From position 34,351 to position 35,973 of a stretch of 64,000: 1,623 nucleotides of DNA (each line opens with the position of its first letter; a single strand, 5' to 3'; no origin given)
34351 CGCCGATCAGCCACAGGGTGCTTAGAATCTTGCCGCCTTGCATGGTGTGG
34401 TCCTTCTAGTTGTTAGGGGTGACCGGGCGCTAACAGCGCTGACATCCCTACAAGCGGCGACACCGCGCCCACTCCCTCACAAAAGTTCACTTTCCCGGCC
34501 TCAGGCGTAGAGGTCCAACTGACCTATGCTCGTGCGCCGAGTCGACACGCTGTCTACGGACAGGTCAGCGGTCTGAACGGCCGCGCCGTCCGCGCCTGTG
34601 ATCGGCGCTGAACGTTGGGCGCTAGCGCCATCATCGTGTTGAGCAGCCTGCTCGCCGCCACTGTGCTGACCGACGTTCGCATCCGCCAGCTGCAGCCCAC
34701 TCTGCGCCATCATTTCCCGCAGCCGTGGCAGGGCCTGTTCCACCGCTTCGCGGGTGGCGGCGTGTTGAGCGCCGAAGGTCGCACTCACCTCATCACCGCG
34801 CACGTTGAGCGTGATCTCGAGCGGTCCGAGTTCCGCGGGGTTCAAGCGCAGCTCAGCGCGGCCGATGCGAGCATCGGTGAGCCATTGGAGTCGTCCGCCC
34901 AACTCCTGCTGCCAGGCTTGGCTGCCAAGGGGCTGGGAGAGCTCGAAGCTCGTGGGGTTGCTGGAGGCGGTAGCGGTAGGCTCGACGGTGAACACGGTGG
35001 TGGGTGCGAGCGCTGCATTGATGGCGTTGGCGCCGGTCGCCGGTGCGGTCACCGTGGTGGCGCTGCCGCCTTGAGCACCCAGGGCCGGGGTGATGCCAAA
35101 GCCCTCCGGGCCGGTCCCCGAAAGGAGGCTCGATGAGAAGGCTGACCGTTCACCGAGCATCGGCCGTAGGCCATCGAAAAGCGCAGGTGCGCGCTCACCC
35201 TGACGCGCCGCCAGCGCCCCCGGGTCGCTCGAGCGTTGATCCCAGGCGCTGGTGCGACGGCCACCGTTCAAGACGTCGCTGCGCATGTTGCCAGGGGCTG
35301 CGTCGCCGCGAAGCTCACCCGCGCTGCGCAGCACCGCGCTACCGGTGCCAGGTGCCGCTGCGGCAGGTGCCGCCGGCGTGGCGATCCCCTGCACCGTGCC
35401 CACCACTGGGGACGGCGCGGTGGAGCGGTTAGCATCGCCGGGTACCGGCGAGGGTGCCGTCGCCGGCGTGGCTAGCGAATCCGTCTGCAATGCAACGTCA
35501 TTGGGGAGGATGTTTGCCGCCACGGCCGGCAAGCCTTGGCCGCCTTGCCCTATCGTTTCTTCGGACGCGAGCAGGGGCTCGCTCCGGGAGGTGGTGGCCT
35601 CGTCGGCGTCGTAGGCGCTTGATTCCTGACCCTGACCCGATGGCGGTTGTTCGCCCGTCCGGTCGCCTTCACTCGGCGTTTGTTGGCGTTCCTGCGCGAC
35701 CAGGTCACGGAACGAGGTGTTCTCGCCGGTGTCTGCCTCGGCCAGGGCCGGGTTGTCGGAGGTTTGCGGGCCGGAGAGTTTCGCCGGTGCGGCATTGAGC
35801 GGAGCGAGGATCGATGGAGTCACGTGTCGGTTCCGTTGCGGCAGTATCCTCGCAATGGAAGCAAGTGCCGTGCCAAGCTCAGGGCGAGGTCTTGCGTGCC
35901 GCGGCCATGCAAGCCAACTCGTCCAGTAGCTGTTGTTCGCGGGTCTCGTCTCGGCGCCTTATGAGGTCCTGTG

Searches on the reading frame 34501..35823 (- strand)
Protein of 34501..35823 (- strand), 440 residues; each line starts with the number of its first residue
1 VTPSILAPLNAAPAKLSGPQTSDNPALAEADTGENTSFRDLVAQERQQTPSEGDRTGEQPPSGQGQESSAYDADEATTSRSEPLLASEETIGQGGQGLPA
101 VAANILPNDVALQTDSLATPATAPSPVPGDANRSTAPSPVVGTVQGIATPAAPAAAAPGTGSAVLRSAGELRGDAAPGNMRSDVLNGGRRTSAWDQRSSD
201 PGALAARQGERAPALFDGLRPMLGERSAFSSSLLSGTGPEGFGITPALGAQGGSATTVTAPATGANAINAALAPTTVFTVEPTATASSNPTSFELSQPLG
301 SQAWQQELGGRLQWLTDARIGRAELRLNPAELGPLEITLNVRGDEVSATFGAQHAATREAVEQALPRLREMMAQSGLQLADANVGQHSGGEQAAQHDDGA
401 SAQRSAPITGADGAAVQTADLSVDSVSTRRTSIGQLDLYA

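Call 3: search_protein_families(library=pfam, proteins=[window:34501-35823:-], max_evalue=0.01)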
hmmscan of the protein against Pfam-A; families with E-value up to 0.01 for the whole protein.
window:34501-35823:- (440 aa): 1 family
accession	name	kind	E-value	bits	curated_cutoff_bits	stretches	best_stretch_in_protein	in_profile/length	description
PF02120.21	Flg_hook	-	1.8e-24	85.8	29.8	1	311-392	3-84/85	Flagellar hook-length control protein FliK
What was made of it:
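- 34501..35823 (-): fliK, the right flank, with its own sigma-54 box at 35861-35875. PF02120 (call 3).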

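Call 4: search_protein_families(library=ncbifam, proteins=[window:34501-35823:-], max_evalue=0.01)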
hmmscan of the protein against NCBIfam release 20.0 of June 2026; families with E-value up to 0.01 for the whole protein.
window:34501-35823:- (440 aa): 1 family
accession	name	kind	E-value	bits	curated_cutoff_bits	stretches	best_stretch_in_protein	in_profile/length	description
NF007514.1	PRK10118.1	equivalog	1.2e-18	67.9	396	1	260-405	232-376/410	flagellar hook length control protein FliK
